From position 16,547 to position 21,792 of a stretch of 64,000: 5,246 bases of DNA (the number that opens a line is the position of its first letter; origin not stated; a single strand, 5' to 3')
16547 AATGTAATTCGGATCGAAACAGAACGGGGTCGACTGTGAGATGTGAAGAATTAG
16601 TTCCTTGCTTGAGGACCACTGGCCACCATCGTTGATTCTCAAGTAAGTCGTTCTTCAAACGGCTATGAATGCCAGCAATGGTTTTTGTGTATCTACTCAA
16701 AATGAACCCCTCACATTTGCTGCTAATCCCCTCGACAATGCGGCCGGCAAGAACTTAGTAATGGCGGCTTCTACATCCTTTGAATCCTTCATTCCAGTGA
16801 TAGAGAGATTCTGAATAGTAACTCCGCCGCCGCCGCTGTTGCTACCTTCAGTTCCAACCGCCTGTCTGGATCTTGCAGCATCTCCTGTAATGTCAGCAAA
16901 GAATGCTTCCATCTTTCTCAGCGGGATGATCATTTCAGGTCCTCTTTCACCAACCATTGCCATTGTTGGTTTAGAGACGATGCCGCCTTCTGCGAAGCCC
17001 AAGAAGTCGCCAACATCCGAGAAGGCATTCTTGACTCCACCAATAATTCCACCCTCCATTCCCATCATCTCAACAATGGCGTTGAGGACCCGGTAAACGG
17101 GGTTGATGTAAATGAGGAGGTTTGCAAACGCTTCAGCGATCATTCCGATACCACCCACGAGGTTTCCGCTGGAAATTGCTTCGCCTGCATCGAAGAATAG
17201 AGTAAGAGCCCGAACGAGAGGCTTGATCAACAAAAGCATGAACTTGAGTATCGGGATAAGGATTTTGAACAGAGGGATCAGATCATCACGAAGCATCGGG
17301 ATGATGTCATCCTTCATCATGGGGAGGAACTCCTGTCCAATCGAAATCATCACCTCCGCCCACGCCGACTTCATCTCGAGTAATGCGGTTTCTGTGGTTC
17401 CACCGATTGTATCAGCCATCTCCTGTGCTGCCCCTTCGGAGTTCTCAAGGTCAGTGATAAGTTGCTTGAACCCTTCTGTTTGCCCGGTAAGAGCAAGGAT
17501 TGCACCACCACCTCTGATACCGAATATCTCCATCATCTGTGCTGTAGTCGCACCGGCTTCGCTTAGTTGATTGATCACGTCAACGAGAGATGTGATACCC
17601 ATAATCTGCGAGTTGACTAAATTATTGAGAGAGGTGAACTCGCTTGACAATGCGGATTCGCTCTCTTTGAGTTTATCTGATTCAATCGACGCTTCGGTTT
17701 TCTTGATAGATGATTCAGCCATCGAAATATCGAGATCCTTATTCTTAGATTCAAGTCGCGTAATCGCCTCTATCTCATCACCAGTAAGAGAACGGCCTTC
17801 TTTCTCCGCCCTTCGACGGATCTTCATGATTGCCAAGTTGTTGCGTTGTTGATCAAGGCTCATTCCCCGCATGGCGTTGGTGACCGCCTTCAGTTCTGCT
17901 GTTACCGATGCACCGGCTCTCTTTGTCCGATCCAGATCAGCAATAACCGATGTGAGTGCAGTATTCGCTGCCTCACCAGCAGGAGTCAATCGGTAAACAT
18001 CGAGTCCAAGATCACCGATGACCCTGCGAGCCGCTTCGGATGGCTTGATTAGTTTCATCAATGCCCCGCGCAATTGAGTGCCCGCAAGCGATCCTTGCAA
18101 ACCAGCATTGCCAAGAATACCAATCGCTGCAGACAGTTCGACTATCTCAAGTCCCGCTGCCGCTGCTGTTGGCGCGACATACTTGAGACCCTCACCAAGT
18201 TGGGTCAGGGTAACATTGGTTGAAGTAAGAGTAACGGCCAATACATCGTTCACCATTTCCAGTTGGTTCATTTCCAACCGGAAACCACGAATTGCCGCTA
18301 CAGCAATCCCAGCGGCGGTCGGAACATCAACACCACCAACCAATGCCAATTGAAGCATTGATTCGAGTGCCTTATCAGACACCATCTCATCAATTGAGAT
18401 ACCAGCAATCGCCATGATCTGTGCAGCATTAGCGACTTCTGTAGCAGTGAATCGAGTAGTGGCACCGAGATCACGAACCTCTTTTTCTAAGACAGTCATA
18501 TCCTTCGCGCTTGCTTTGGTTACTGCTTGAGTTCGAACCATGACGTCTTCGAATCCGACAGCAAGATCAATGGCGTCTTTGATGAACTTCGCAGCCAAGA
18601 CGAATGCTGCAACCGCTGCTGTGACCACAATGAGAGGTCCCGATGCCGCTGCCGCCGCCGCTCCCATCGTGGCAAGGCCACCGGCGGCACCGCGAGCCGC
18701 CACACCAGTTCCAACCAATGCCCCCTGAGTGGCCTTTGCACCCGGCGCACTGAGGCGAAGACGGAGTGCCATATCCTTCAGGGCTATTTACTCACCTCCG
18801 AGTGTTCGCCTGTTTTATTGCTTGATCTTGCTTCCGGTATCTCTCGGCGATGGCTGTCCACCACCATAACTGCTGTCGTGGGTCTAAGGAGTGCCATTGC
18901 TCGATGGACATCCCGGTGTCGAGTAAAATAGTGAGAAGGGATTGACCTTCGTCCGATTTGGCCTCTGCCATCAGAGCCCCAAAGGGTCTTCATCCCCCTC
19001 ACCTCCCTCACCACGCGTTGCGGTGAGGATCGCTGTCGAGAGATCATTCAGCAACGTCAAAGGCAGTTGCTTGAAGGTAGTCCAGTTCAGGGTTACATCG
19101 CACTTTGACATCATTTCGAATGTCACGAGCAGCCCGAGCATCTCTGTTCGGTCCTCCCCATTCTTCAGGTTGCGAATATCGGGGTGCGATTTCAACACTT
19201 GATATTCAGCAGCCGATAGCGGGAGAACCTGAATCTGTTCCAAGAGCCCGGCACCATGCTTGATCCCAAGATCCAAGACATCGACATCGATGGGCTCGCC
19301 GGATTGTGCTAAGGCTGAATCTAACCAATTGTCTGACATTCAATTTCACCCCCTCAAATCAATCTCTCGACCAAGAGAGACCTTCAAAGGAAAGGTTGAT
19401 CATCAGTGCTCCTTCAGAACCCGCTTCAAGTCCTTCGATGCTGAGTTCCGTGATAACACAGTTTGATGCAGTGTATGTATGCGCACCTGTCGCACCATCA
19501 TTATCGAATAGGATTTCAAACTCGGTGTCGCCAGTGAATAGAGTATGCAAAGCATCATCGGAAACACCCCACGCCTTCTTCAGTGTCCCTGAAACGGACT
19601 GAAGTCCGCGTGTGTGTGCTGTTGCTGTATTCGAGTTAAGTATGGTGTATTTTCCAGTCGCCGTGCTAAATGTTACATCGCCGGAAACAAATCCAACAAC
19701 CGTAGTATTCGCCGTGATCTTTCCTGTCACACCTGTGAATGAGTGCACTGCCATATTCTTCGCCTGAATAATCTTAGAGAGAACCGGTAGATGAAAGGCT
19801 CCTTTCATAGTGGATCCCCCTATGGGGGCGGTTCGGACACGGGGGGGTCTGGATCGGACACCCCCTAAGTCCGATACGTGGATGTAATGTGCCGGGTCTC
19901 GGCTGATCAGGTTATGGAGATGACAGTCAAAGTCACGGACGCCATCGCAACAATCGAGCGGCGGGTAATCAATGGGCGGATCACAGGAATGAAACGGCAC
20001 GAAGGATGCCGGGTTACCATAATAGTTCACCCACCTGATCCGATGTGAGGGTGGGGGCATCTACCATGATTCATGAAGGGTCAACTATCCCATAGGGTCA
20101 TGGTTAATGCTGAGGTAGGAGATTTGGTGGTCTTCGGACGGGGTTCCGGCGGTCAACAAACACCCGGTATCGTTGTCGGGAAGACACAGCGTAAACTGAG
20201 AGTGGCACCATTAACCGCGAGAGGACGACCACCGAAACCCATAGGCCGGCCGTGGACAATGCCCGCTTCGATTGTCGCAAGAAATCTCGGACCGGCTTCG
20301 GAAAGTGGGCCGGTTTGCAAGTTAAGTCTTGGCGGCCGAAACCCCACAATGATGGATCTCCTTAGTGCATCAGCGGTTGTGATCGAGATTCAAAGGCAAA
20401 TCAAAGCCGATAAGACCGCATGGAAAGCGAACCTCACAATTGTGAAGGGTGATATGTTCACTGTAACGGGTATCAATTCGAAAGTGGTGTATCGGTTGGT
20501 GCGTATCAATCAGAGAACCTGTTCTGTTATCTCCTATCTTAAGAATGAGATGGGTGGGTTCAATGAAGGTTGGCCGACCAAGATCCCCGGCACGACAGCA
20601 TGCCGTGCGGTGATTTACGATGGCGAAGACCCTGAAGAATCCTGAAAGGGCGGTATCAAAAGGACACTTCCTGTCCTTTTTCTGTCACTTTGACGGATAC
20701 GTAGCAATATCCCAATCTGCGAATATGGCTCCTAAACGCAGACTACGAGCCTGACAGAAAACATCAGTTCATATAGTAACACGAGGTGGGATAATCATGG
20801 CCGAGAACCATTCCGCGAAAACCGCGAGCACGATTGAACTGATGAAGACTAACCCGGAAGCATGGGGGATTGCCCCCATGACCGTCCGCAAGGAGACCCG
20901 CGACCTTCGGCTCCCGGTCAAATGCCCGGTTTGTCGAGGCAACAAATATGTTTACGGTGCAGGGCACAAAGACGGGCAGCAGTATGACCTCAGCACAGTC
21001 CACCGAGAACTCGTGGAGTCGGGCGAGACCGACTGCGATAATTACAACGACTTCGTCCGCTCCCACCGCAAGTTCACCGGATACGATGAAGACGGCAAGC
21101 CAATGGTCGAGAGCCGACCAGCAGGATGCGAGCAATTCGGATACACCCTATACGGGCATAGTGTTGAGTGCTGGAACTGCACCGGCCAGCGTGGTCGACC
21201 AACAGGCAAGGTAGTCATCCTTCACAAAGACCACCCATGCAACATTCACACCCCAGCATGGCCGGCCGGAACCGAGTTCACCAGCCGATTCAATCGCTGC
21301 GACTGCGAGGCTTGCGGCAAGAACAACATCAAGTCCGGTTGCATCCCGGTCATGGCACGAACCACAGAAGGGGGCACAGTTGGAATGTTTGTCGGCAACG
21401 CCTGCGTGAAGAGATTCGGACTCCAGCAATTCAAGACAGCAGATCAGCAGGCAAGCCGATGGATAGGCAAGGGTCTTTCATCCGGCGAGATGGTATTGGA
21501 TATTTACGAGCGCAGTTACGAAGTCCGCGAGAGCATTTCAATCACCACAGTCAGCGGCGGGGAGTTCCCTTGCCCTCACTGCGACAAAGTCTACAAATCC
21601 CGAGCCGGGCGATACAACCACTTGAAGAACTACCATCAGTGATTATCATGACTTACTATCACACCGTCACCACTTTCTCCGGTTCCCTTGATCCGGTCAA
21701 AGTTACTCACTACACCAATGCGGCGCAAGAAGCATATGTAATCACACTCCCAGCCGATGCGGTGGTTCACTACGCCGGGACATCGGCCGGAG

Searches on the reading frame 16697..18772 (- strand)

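Call 9: search_protein_families(library=phrogs, proteins=[window:16697-18772:-])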
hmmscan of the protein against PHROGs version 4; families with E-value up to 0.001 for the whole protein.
window:16697-18772:- (691 aa): 27 families (the best 25 are shown)
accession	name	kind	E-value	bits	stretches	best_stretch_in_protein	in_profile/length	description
phrog_1533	-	tail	6e-59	200.7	2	41-312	234-476/1688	tail length tape measure protein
phrog_9696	-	tail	2.1e-49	169.3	1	14-262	31-270/1415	tail length tape measure protein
phrog_991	-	tail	1.1e-43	150.2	2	31-304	260-542/1966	tail length tape measure protein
phrog_19074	-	unknown function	8.7e-41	140.9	2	34-258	122-340/1384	-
phrog_4704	-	tail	7.7e-40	138.2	1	13-454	166-571/625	tail length tape measure protein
phrog_5218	-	unknown function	1.3e-38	133.9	1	34-496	204-560/1599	-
phrog_167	-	tail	7.5e-38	131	3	51-262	269-474/1555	tail length tape measure protein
phrog_1272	-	tail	1.2e-35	123.7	2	64-354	256-517/1606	tail length tape measure protein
phrog_38390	-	tail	2.8e-35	122.7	2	31-262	24-249/1029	tail length tape measure protein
phrog_28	-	tail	8.6e-35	121.6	1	16-568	213-628/1228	tail length tape measure protein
phrog_16692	-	unknown function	1.3e-27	97.7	1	39-477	148-478/1107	-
phrog_5493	-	tail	3.6e-23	82.9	1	47-260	52-257/1102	tail length tape measure protein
phrog_28420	-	tail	3.7e-23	82.6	1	50-258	38-243/906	tail length tape measure protein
phrog_37649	-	tail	2.7e-21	75.6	1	34-257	423-642/2006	tail length tape measure protein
phrog_1293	-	tail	1.3e-18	67.3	2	80-262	191-385/1424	tail length tape measure protein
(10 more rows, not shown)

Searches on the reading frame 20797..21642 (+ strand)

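Call 54: search_protein_families(library=pfam, proteins=[window:20797-21642:+], max_evalue=0.01)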
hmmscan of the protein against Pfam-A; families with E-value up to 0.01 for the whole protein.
window:20797-21642:+ (281 aa): 1 family
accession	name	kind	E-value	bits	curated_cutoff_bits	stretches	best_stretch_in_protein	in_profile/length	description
PF05605.18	zf-Di19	-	0.0064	17.1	27.5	0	256-280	2-25/54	Drought induced 19 protein (Di19), zinc-binding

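Call 70: search_protein_families(library=pfam, proteins=[window:20797-21642:+], max_evalue=1)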
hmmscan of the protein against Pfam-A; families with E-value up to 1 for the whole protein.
window:20797-21642:+ (281 aa): 5 families
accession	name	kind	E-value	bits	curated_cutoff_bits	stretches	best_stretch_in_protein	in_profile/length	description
PF05605.18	zf-Di19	-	0.0064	17.1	27.5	1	256-280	2-25/54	Drought induced 19 protein (Di19), zinc-binding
PF13894.12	zf-C2H2_4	-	0.011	16.9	27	1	257-280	1-24/24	C2H2-type zinc finger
PF00096.32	zf-C2H2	-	0.016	16.1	25.2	1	257-280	1-23/23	Zinc finger, C2H2 type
PF13465.12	zf-H2C2_2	-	0.58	11.1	40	1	256-268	14-26/26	Zinc-finger double domain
PF15777.11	Anti-TRAP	-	0.87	10.1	32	0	33-54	23-44/59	Tryptophan RNA-binding attenuator protein inhibitory protein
